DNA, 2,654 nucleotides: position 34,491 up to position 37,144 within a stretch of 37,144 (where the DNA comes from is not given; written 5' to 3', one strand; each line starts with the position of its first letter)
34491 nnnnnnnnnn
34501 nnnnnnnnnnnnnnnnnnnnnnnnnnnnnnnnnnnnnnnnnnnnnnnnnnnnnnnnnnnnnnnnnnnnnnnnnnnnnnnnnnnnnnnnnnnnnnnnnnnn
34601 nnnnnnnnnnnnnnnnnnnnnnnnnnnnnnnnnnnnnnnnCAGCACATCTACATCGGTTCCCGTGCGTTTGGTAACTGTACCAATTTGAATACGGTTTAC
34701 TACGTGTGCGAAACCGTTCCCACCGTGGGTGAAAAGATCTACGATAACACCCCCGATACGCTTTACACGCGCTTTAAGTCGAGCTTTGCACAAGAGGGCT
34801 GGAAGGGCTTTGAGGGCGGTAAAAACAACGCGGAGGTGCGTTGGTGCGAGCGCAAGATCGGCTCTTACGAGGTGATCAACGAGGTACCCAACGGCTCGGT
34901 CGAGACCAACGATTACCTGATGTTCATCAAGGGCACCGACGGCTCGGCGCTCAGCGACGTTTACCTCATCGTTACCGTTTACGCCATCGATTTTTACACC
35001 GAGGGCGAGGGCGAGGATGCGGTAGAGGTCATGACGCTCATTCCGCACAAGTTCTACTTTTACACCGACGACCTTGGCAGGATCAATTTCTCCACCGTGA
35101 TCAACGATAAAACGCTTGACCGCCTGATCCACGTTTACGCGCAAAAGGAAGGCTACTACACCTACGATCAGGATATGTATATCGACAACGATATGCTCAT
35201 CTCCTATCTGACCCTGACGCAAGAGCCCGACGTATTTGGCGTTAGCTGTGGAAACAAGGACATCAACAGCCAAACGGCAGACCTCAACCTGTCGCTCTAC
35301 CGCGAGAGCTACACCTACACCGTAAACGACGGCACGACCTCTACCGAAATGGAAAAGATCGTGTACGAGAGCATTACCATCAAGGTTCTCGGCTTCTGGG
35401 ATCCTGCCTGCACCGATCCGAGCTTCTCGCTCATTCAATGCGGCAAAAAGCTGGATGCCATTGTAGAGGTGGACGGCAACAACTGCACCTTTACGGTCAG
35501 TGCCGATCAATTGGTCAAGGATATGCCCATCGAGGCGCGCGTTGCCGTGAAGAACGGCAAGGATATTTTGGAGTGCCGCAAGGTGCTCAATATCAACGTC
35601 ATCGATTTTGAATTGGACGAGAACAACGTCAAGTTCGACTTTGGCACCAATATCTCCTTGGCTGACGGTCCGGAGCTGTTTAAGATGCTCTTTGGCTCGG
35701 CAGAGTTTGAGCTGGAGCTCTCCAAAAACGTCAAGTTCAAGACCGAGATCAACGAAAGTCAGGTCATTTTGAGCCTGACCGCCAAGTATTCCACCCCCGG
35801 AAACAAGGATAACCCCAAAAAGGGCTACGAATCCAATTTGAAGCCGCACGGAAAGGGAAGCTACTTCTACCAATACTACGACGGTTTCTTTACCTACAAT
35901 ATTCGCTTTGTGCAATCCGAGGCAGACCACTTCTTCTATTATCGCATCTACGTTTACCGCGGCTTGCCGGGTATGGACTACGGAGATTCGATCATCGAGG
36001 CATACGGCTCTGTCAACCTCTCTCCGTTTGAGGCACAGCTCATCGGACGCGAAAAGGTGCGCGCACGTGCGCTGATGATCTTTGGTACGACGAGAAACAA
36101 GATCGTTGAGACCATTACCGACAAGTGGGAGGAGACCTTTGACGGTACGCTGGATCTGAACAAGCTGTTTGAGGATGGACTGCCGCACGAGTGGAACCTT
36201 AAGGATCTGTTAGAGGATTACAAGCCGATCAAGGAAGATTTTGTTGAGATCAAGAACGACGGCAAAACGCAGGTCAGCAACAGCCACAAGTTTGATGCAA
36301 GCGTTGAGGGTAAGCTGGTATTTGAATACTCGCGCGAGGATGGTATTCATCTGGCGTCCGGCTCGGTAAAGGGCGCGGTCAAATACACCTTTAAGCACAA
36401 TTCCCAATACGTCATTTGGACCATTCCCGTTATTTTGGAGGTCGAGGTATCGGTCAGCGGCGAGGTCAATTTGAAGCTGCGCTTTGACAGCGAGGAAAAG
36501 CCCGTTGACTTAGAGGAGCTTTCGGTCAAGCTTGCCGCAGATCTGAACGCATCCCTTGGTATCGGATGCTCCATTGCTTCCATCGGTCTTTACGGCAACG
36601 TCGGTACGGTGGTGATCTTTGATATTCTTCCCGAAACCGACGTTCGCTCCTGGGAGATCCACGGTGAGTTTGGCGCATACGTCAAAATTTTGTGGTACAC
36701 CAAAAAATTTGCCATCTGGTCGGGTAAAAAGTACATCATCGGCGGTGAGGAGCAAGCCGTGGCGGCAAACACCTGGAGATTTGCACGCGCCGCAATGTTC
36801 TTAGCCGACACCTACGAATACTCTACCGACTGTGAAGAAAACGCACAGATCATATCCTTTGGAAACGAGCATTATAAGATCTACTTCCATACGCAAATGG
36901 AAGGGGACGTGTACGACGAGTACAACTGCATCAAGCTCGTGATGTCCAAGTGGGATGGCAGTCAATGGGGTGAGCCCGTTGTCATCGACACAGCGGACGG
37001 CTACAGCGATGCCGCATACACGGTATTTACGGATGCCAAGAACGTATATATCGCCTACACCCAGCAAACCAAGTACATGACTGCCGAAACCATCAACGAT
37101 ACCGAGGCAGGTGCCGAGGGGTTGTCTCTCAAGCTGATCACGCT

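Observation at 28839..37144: Coding frame of more than 8.3 kb that the ORF track misses; the track instead shows a 1425-aa antisense shadow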

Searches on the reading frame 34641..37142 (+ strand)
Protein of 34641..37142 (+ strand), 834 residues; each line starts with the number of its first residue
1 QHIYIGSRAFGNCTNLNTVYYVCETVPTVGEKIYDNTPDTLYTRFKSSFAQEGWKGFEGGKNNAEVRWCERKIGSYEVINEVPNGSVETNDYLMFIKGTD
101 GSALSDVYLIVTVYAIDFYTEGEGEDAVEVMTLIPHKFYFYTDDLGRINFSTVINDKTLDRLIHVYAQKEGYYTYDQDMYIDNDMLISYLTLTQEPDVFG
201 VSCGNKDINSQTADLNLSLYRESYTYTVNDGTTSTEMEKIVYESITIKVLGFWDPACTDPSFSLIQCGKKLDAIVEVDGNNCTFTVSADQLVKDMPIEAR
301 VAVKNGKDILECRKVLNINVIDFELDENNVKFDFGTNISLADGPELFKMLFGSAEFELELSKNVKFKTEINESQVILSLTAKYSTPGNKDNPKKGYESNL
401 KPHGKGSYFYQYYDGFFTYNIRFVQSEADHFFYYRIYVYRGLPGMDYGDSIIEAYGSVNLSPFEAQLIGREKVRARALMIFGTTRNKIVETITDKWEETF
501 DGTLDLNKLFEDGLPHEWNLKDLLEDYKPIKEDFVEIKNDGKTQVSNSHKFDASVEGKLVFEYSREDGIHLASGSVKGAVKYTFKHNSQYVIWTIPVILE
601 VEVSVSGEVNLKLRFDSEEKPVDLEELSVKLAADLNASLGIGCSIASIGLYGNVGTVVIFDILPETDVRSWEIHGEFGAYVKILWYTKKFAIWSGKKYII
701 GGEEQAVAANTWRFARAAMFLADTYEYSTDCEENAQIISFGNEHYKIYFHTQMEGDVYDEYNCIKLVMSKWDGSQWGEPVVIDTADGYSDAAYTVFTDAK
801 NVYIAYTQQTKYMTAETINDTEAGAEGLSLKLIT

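Call 21: find_related_loci(query=window:34641-37142:+, collection=genome_contigs, flank=10000)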
Query window:34641-37142:+ (834 aa) in genome_contigs; peptide patterns used: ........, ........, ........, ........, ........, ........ (x = any residue, [..] = any of these).
21 stretches matched a pattern; 1 encode a relative of the query (tblastn E <= 1e-3); 1 distinct loci.
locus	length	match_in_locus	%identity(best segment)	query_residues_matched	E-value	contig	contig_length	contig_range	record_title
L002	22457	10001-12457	57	1-833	0e+0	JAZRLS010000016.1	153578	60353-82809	MAG: Eubacteriales bacterium isolate T1900045430_YK20190121.MAGScoT_cleanbin_000004 SGB_7093_k141_2246257, whole genome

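Call 26: search_solved_structures(query=window:34641-37142:+, max_evalue=1)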
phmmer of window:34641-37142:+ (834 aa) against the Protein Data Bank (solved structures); distinct sequences matched with E-value up to 1: 1.
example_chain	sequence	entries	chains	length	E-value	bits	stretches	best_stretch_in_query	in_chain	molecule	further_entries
3p1z_B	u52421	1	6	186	0.72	11.3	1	435-494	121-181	tRNA-splicing endonuclease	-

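Call 32: find_homologous_proteins(query=window:34836-37142:+, max_evalue=0.001)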
Query window:34836-37142:+: 8000 candidates shared short words with the query, none scored E <= 0.001.

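Call 38: search_protein_families(library=ncbifam, proteins=[window:34836-37142:+], max_evalue=0.01)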
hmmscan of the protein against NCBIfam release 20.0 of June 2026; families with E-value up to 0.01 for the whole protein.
window:34836-37142:+ (769 aa): 0 families

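Call 45: predict_structure(alignment_id=A1)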
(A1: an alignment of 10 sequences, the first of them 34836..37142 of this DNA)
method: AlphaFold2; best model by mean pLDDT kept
length: 769 residues; sequences in the alignment: 10
mean_pLDDT: 61.3   pTM: 0.31
mean pLDDT of the five models: 61.3, 53.8, 53.4, 49.7, 49.7
residues with pLDDT >= 90: 5; 70-90: 261; 50-70: 318; < 50: 185
segments of 3 or more residues with pLDDT < 50: 1-23, 90-93, 108-122, 126-138, 140-146, 159-161, 189-191, 245-248, 259-291, 293-295, 319-323, 337-339, 472-482, 498-502, 639-668
pLDDT, mean of each block of 10 residues (from residue 1): 21 28 55 61 70 64 63 71 61 52 55 40 45 44 48 59 54 65 60 64 79 72 75 62 51 58 36 33 41 53 54 61 63 63 76 83 80 74 76 75 70 82 79 55 53 74 73 43 63 62 59 75 55 66 76 59 75 59 66 69 69 65 69 56 31 25 34 74 69 69 81 74 72 72 75 60 67
secondary structure, 60 per line:
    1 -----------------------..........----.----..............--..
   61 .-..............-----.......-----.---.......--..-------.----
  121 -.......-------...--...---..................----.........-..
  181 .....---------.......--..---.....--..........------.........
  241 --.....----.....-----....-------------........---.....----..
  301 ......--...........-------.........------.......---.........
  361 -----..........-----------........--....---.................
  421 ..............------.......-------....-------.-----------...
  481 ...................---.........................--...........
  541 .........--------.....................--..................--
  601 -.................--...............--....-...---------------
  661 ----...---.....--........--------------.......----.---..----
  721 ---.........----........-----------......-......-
elements in order (helices of 4 or more, strands of 3 or more residues): E24-33 E43-56 E63-76 E82-88 E98-104 E122-128 E136-138 E141-143 E147-151 H152-155 E156-164 E169-177 E179-185 E195-201 E209-213 E216-222 E232-240 E243-247 E252-256 H279-286 E290-294 E299-306 E309-319 H327-335 E342-348 E352-360 E366-375 E387-394 H397-400 H404-434 H441-447 H455-458 E478-499 E503-527 E530-549 E558-578 E581-598 E602-618 E621-635 H638-641 E671-675 E678-685 E700-706 E724-732 E737-744 H756-761 E763-768

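Call 49: fold_search(model_id=the predicted structure, library=pdb)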
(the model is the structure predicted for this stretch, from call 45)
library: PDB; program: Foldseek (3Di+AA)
matches with E <= 10: 942; with E <= 0.001: 0
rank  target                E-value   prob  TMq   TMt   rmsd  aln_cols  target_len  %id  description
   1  2vqi_B                5.2e-03  0.13  0.07  0.09  29.2       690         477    7  Structure of the P pilus usher (PapC) translocation pore (released 2008-05-27)
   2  2yd7_B                1.0e-02  0.90  0.09  0.29  15.8       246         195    7  Crystal structure of the N-terminal Ig1-2 module of Human Receptor Protein Tyrosine Phosphatase Delta (released 2011-04-13)
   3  4dep_C                1.3e-02  0.63  0.12  0.25  21.3       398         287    7  Structure of the IL-1b signaling complex (released 2012-03-21)
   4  9bog_D                1.7e-02  0.09  0.07  0.07  29.0       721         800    6  Structural basis for adhesin secretion by the outer-membrane usher in type 1 pili (released 2024-10-09)
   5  3rfz_E                1.9e-02  0.10  0.07  0.07  29.6       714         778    6  Crystal structure of the FimD usher bound to its cognate FimC:FimH substrate (released 2011-06-01)
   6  8vww_H                2.0e-02  0.75  0.09  0.27  20.4       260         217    7  CCHFV GP38 bound to ADI-46152 and ADI-58048 Fabs (released 2024-07-24)
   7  9lsh_E                2.2e-02  0.33  0.08  0.20  20.8       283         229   11  Cryo-EM structure of the wild-type diabody complex (CitS-diabody #1-TLR3) (released 2025-03-12)
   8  4oi9_A                2.5e-02  0.38  0.09  0.16  26.1       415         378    9  Crystal Structure of ICAM-5 D1-D4 ectodomain fragment, Space Group P21 (released 2014-07-16)
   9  3qq2_C                2.6e-02  0.69  0.12  0.28  19.8       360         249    8  Crystal Structure of the Beta Domain of the Bordetella Autotransporter Brka (released 2011-04-13)
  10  5vi4_C                2.7e-02  0.44  0.11  0.23  20.7       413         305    6  IL-33/ST2/IL-1RAcP ternary complex structure (released 2017-09-27)
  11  8r4o_L                3.0e-02  0.72  0.11  0.28  18.4       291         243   10  Salt inducible kinase 3 in complex with inhibitor (released 2024-03-27)
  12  8ezm_H                3.5e-02  0.66  0.10  0.26  16.8       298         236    8  Pfs25 in complex with transmission-reducing antibody AS01-63 (released 2023-08-16)
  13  4oia_A                3.7e-02  0.28  0.09  0.15  26.9       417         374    7  Crystal Structure of ICAM-5 D1-D4 ectodomain fragment, Space Group P4322 (released 2014-07-16)
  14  3o4o_B                3.8e-02  0.23  0.09  0.19  23.4       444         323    8  Crystal structure of an Interleukin-1 receptor complex (released 2010-09-01)
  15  3v4v_M                4.0e-02  0.72  0.10  0.31  19.1       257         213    7  crystal structure of a4b7 headpiece complexed with Fab ACT-1 and RO0505376 (released 2012-01-11)
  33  1dlm_A                6.5e-02  0.99  0.09  0.21  11.2       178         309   15  STRUCTURE OF CATECHOL 1,2-DIOXYGENASE FROM ACINETOBACTER CALCOACETICUS NATIVE DATA (released 2000-05-23)
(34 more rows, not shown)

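Call 52: search_protein_representatives(protein=window:34836-37142:+)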
Query: 769 residues. Proteins with E-value up to 0.001 (for the whole library): 90; up to 1e-10: 61; up to 1e-30: 28. The best 90 are listed.
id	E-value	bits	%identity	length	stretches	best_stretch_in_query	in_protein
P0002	0.0e+00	1270.2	72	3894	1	2-768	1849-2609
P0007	5.8e-218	742.5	51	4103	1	2-766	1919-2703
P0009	1.5e-148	513.0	41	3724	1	3-768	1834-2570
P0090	7.4e-134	464.4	42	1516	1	3-768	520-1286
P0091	7.0e-102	358.7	39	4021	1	105-760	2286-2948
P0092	1.9e-99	350.6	41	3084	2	480-753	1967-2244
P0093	8.7e-93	328.6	37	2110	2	480-766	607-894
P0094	4.9e-91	322.8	37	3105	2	480-766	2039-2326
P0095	4.3e-89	316.4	41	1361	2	479-767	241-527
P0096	7.8e-86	305.6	36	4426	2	477-766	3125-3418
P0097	1.3e-84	301.5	36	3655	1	105-768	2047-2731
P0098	3.1e-84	300.3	35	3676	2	461-768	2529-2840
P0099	5.3e-81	289.6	36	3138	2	478-766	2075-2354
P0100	1.9e-72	261.3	37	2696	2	482-760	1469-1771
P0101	6.3e-69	249.7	31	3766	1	83-749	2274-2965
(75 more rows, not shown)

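Call 60: search_protein_families(library=pfam, alignment_id=A4, max_evalue=0.001)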
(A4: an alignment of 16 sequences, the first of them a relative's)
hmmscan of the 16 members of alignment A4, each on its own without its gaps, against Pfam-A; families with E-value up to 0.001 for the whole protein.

A. member 1, P0091 (4021 aa): 5 families
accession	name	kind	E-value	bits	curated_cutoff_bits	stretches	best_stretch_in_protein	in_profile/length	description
PF13306.12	LRR_5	-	0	1237.2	27.7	16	1079-1207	1-126/127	BspA type Leucine rich repeat region (6 copies)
PF13855.12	LRR_8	-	2.1e-53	178.4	27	0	677-720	12-56/61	Leucine rich repeat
PF23952.1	LRR_EndoS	-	3.3e-15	56.7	27.9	0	838-901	46-110/116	Endo-beta-N-acetylglucosaminidase EndoS LRR domain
PF12799.13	LRR_4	-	1.2e-08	35.3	27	0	1115-1143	3-30/44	Leucine Rich repeats (2 copies)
PF09479.16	Flg_new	-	8.7e-07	29.4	27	1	3565-3625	1-64/65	Listeria-Bacteroides repeat domain (List_Bact_rpt)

B. families by the number of members that match (of 16 scanned): 15 families
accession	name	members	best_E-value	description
PF13306.12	LRR_5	14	0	BspA type Leucine rich repeat region (6 copies)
PF13855.12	LRR_8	10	7.1e-60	Leucine rich repeat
PF00404.24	Dockerin_1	6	1.3e-09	Dockerin type I domain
PF03442.20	CBM_X2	4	2.9e-07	Carbohydrate binding domain X2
PF09479.16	Flg_new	3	2.4e-34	Listeria-Bacteroides repeat domain (List_Bact_rpt)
PF12799.13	LRR_4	3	9.6e-16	Leucine Rich repeats (2 copies)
PF23952.1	LRR_EndoS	2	3.3e-15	Endo-beta-N-acetylglucosaminidase EndoS LRR domain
PF07581.17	Glug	1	2.4e-13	The GLUG motif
PF07523.18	Big_3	1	1.1e-11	Bacterial Ig-like domain (group 3)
PF06458.18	MucBP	1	3.4e-11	MucBP domain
PF18998.6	Flg_new_2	1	2.3e-09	Divergent InlB B-repeat domain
PF17966.7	Muc_B2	1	2.6e-09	Muc B2-like domain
PF08305.17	NPCBM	1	5.5e-07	NPCBM/NEW2 domain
PF13620.12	CarboxypepD_reg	1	0.00018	Carboxypeptidase regulatory-like domain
PF07705.17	CARDB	1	0.00047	CARDB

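Call 72: find_related_loci(query=window:34641-37142:+, collection=metagenome_contigs, flank=10000)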
Query window:34641-37142:+ (834 aa) in metagenome_contigs; peptide patterns used: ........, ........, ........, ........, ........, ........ (x = any residue, [..] = any of these).
40 stretches matched a pattern, but none encodes a relative of the query by tblastn (E <= 1e-3).

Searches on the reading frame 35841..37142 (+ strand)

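Call 7: search_protein_families(library=pfam, proteins=[window:35841-37142:+], max_evalue=1)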
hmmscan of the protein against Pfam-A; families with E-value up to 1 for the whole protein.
window:35841-37142:+ (434 aa): 1 family
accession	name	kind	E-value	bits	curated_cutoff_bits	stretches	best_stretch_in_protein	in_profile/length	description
PF04414.18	tRNA_deacylase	-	0.082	12.8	33.6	1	310-410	96-193/205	D-aminoacyl-tRNA deacylase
